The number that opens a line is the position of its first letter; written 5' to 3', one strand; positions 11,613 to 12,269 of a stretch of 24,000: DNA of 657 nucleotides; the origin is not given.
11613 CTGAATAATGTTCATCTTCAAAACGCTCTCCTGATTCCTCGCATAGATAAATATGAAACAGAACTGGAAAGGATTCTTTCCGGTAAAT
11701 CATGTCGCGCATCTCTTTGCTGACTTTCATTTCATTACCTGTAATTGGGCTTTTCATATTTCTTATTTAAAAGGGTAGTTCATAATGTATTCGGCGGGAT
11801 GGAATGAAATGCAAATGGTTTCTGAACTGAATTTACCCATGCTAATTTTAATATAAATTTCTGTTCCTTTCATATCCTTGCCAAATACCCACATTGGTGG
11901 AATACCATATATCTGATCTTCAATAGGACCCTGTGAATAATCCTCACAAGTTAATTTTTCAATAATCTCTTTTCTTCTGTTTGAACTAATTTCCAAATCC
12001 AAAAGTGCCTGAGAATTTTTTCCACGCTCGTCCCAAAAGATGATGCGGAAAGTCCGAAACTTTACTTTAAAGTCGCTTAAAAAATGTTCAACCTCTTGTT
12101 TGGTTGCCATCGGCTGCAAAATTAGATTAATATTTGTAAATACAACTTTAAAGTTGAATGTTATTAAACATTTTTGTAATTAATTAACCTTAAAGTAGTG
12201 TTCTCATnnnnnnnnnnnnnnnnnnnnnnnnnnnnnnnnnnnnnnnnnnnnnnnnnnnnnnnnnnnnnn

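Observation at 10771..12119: MqsR-like toxin paired with an MqsA-like antitoxin that has lost its zinc site and gained a Panacea (DUF4065) domain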

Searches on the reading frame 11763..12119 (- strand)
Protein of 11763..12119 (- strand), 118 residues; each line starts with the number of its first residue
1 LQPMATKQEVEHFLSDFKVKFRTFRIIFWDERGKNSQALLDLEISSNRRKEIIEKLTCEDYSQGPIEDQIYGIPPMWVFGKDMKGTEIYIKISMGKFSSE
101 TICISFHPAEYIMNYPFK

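Call 3: search_protein_families(library=pfam, proteins=[window:11763-12119:-], max_evalue=1)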
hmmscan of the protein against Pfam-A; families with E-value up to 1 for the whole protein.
window:11763-12119:- (118 aa): 3 families
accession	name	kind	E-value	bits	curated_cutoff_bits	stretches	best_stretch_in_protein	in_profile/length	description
PF15723.11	MqsR_toxin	-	0.049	14.5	26.2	1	34-107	24-94/95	Motility quorum-sensing regulator, toxin of MqsA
PF10906.13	Mrx7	-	0.12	13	22.8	1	11-31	42-62/66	MIOREX complex component 7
PF03652.20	RuvX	-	0.15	12.8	29.2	1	6-55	70-121/134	Holliday junction resolvase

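Call 4: search_protein_families(library=ncbifam, proteins=[window:11763-12119:-], max_evalue=1)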
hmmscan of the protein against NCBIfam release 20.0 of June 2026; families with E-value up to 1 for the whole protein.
window:11763-12119:- (118 aa): 0 families

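Call 13: find_homologous_proteins(query=window:11763-12119:-, max_evalue=0.001)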
Query window:11763-12119:- (118 aa): 781 proteins with E <= 0.001 among 782 candidates; the best 120 are listed.
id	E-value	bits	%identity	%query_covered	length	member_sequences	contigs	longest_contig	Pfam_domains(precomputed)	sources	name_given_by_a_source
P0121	2.3e-72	259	100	97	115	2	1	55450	-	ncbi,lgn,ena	-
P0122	3.0e-62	226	87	97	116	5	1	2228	-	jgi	jgi:hypothetical protein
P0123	1.3e-60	221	86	97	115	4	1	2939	-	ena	-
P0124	7.7e-53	196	75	97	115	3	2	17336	-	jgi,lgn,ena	-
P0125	2.3e-52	194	73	97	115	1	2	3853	-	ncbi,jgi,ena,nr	ncbi:MAG: toxin [Prolixibacteraceae bacterium]|jgi:hypothetical protein|nr:toxin [Prolixibacteraceae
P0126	3.3e-52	194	77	97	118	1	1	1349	-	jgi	jgi:hypothetical protein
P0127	8.1e-52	192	75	97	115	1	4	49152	-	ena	-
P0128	1.5e-51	192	75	97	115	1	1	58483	-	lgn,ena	-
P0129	2.9e-51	191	75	97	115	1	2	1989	-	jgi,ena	-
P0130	4.1e-51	190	76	97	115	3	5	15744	-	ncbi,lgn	-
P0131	7.7e-51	189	74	97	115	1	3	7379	-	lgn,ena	-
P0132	4.0e-50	187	73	97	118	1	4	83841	-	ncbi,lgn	-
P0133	4.6e-50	187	74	97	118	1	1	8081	-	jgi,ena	-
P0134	5.3e-50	187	75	97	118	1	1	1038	-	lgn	-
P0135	6.1e-50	186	72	97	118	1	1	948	-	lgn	-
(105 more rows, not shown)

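Call 15: search_solved_structures(query=A1, max_evalue=10, show_alignments=2)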
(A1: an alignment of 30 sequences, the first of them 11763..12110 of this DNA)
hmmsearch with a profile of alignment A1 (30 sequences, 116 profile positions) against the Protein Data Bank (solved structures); distinct sequences matched with E-value up to 10: 0.

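Call 19: search_protein_families(library=pfam, alignment_id=A1, max_evalue=1)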
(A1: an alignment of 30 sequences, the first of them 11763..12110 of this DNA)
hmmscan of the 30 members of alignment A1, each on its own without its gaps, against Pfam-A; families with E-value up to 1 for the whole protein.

A. member 1, window:11763-12110:- (115 aa): 2 families
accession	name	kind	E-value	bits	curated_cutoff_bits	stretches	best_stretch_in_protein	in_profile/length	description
PF15723.11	MqsR_toxin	-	0.046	14.6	26.2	1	31-104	24-94/95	Motility quorum-sensing regulator, toxin of MqsA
PF03652.20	RuvX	-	0.19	12.5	29.2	1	3-52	70-121/134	Holliday junction resolvase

B. families by the number of members that match (of 30 scanned): 18 families
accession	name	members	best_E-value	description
PF15723.11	MqsR_toxin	25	0.0011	Motility quorum-sensing regulator, toxin of MqsA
PF00585.24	Thr_dehydrat_C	7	0.0092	C-terminal regulatory domain of Threonine dehydratase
PF20874.2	Relaxase_M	6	0.047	Relaxase central domain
PF24144.1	Phage_tudor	4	0.012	Phage tudor domain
PF23002.2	PIN-like_DDX60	3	0.0036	ATP-dependent RNA helicase DDX60, PIN-like domain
PF19033.6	Intu_longin_3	3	0.014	Intu longin-like domain 3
PF21563.3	Mcp40H-20_sensor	3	0.07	Methyl-accepting chemotaxis sensory transducer, class 40H, sensor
PF24314.1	DUF7488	2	0.015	Domain of unknown function (DUF7488)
PF13318.11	AtzG-like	2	0.04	1-carboxybiuret hydrolase subunit AtzG-like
PF18826.6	bVLRF1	2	0.087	Bacteroidetes VLRF1 release factor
PF21416.2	VP1-like_C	1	0.023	Inner layer core protein VP1-like, C-terminal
PF11300.13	DUF3102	1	0.03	Protein of unknown function (DUF3102)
PF20172.3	DUF6538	1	0.065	Domain of unknown function (DUF6538)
PF07591.16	PT-HINT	1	0.12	Pretoxin HINT domain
PF00380.25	Ribosomal_S9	1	0.14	Ribosomal protein S9/S16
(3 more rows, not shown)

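Call 23: predict_structure(alignment_id=A1)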
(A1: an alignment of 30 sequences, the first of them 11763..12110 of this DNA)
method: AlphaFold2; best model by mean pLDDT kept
length: 115 residues; sequences in the alignment: 30
mean_pLDDT: 85.7   pTM: 0.81
mean pLDDT of the five models: 85.7, 85.0, 83.9, 80.1, 78.6
residues with pLDDT >= 90: 46; 70-90: 59; 50-70: 8; < 50: 2
segments of 3 or more residues with pLDDT < 50: none
pLDDT, mean of each block of 10 residues (from residue 1): 93 92 83 84 88 95 68 88 88 75 87 91
secondary structure, 60 per line:
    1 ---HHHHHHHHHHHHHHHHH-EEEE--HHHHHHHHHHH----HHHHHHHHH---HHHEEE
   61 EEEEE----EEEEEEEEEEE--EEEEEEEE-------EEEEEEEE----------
elements in order: H4-20 E22-25 H28-38 H43-51 E58-65 E70-80 E83-90 E98-105

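Call 28: fold_search(model_id=the predicted structure, library=pdb)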
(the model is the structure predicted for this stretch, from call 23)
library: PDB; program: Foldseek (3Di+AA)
matches with E <= 10: 388; with E <= 0.001: 0
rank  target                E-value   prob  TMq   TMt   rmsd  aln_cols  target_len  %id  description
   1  4nck_A                3.2e-01  0.15  0.26  0.11  12.6       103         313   12  Crystal Structure of Pyrococcus furiosis Rad50 R797G mutation (released 2014-03-05)
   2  5u35_B                3.4e-01  0.11  0.26  0.25  11.0       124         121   10  Crystal structure of a de novo designed protein with curved beta-sheet (released 2017-01-25)
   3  1qha_A                4.2e-01  0.12  0.26  0.04  18.4       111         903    4  HUMAN HEXOKINASE TYPE I COMPLEXED WITH ATP ANALOGUE AMP-PNP (released 1999-11-10)
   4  4ncj_D                4.7e-01  0.15  0.27  0.11  13.0       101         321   12  Crystal Structure of Pyrococcus furiosis Rad50 R805E mutation with ADP Beryllium Flouride (released 2014-03-05)
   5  3f40                  5.0e-01  0.18  0.34  0.35   7.2       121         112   13  Crystal structure of NTF2-like protein of unknown function (YP_677363.1) from CYTOPHAGA HUTCHINSONII ATCC 33406 at 1.27  (released 2008-11-18)
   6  3fka_A                5.3e-01  0.07  0.23  0.23   9.8       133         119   12  CRYSTAL STRUCTURE OF A NTF-2 LIKE PROTEIN OF UNKNOWN FUNCTION (SPO1084) FROM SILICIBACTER POMEROYI DSS-3 AT 1.69 A RES (released 2009-02-24)
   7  4ncj_A                6.9e-01  0.09  0.24  0.11  12.9       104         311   12  Crystal Structure of Pyrococcus furiosis Rad50 R805E mutation with ADP Beryllium Flouride (released 2014-03-05)
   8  3fka_B                7.3e-01  0.06  0.26  0.25   9.6       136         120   12  CRYSTAL STRUCTURE OF A NTF-2 LIKE PROTEIN OF UNKNOWN FUNCTION (SPO1084) FROM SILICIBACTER POMEROYI DSS-3 AT 1.69 A RES (released 2009-02-24)
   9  3qkt_B                7.8e-01  0.10  0.25  0.11  13.1       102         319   13  Rad50 ABC-ATPase with adjacent coiled-coil region in complex with AMP-PNP (released 2011-03-30)
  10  5tgn_B                7.8e-01  0.08  0.27  0.27  10.4       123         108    6  Crystal structure of protein Sthe_2403 from Sphaerobacter thermophilus (released 2016-10-26)
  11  5a4o_A                8.3e-01  0.06  0.19  0.23   7.9        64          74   11  Crystal structure of BPSL1147, a PC4 homolog from Burkholderia pseudomallei K96243 (orthorhombic crystal form) (released 2016-04-06)
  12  4ncj_C                1.0e+00  0.10  0.27  0.11  13.0       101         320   12  Crystal Structure of Pyrococcus furiosis Rad50 R805E mutation with ADP Beryllium Flouride (released 2014-03-05)
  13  1bg3_B                1.0e+00  0.05  0.22  0.04  19.1       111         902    8  RAT BRAIN HEXOKINASE TYPE I COMPLEX WITH GLUCOSE AND INHIBITOR GLUCOSE-6-PHOSPHATE (released 1999-06-08)
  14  9r0t_A                1.1e+00  0.10  0.31  0.34   7.3       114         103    5  De novo designed homodimeric NTF2-like protein with a hydrophobic pocket (released 2025-10-22)
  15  6wu8_B                1.1e+00  0.04  0.21  0.07  12.2       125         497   13  Structure of human SHP2 in complex with inhibitor IACS-13909 (released 2021-03-17)
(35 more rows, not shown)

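Call 49: search_solved_structures(query=A3, max_evalue=10, show_alignments=2)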
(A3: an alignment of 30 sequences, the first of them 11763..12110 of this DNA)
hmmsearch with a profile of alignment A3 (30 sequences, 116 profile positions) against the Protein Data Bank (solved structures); distinct sequences matched with E-value up to 10: 1.
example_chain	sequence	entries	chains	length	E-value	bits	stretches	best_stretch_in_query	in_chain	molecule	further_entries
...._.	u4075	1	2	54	0.86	13.4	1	9-54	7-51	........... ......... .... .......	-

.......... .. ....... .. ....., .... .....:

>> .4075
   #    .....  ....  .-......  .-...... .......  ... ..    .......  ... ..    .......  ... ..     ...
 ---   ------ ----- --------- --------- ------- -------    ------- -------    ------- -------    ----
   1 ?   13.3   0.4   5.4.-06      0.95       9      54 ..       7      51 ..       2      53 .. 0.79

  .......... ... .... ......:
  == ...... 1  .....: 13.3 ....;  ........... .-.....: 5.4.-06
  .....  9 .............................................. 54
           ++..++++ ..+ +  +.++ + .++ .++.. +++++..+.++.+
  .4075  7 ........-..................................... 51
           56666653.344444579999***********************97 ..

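Call 50: search_protein_families(library=pfam, alignment_id=A3, max_evalue=1)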
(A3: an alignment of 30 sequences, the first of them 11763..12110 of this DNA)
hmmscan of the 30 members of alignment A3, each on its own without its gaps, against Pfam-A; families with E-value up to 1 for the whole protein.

A. member 1, window:11763-12110:- (115 aa): 2 families
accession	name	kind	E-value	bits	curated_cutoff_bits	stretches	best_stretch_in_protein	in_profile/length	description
PF15723.11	MqsR_toxin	-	0.046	14.6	26.2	1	31-104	24-94/95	Motility quorum-sensing regulator, toxin of MqsA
PF03652.20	RuvX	-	0.19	12.5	29.2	1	3-52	70-121/134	Holliday junction resolvase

B. families by the number of members that match (of 30 scanned): 20 families
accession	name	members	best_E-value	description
PF15723.11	MqsR_toxin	29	1e-06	Motility quorum-sensing regulator, toxin of MqsA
PF19033.6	Intu_longin_3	7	0.012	Intu longin-like domain 3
PF13318.11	AtzG-like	3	0.11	1-carboxybiuret hydrolase subunit AtzG-like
PF00585.24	Thr_dehydrat_C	2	0.044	C-terminal regulatory domain of Threonine dehydratase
PF18826.6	bVLRF1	2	0.095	Bacteroidetes VLRF1 release factor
PF22578.2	GGR_cat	1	0.0081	Geranylgeranyl reductase catalytic domain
PF24144.1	Phage_tudor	1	0.024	Phage tudor domain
PF17393.7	DUF5402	1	0.027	Family of unknown function (DUF5402)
PF01253.27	SUI1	1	0.072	Translation initiation factor SUI1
PF08348.17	PAS_6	1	0.073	YheO-like PAS domain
PF20874.2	Relaxase_M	1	0.091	Relaxase central domain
PF01336.31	tRNA_anti-codon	1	0.095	OB-fold nucleic acid binding domain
PF22152.1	Permu_RdRp_palm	1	0.12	Permutotetravirus RNA-dependent RNA polymerase palm domain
PF12689.13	Acid_PPase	1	0.16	Acid Phosphatase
PF21948.1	LplA-B_cat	1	0.17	Lipoyl protein ligase A/B catalytic domain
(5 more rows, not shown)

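Call 61: fold_search(model_id=the predicted structure, library=viral)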
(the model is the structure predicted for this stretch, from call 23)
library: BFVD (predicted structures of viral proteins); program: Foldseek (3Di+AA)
matches with E <= 10: 778; with E <= 0.001: 0
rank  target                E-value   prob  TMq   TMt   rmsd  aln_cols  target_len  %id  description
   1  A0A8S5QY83            7.6e-02  0.93  0.46  0.25   4.1        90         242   16  Minor capsid protein [Siphoviridae sp. ctg6Y13]
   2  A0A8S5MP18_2          9.8e-02  0.47  0.29  0.04   5.8        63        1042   10  PolyVal ADP-ribosyltransferase [Siphoviridae sp. ctLR131]
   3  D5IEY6                1.5e-01  0.41  0.29  0.32   9.4        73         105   19  Uncharacterized protein [Sulfolobus turreted icosahedral virus 2]
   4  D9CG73                2.2e-01  0.35  0.33  0.18   6.5        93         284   14  (no name in the UniProt tables at hand)
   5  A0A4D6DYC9            2.8e-01  0.23  0.29  0.09  10.6        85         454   14  Uncharacterized protein [Edwardsiella phage pEt-SU]
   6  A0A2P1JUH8            2.8e-01  0.20  0.28  0.28  13.4       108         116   12  DUF7254 domain-containing protein [Erwinia phage vB_EamM-Bue1]
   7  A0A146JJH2            2.8e-01  0.08  0.19  0.10  10.4        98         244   14  (no name in the UniProt tables at hand)
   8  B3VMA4                3.0e-01  0.08  0.24  0.12  15.6       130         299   15  Uncharacterized protein [Mycobacterium phage Predator]
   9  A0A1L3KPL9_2          3.2e-01  0.13  0.26  0.03  17.8       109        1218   11  RNA-dependent RNA polymerase [Hubei myriapoda virus 6]
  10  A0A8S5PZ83            3.4e-01  0.51  0.38  0.51   5.0        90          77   13  Uncharacterized protein [Podoviridae sp. ctack17]
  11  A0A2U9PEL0            3.4e-01  0.25  0.27  0.19   7.2        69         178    7  Uncharacterized protein [Erwinia phage vB_EamM-Bue1]
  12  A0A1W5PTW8            3.4e-01  0.15  0.29  0.29  12.6       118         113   10  (no name in the UniProt tables at hand)
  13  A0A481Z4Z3            3.6e-01  0.06  0.20  0.13  23.2       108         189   10  Uncharacterized protein (Fragment) [Pithovirus LCPAC001]
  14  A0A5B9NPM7            3.9e-01  0.47  0.36  0.46   6.5        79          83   19  Uncharacterized protein [Bacillus phage vB_BspS_SplendidRed]
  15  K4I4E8                3.9e-01  0.20  0.36  0.32  11.2       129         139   11  Uncharacterized protein [Lactobacillus phage ATCC 8014-B2]
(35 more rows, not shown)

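Call 65: search_protein_families(library=padloc, proteins=[window:11763-12110:-], max_evalue=0.001)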
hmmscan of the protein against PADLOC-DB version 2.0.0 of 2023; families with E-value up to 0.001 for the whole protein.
window:11763-12110:- (115 aa): 0 families
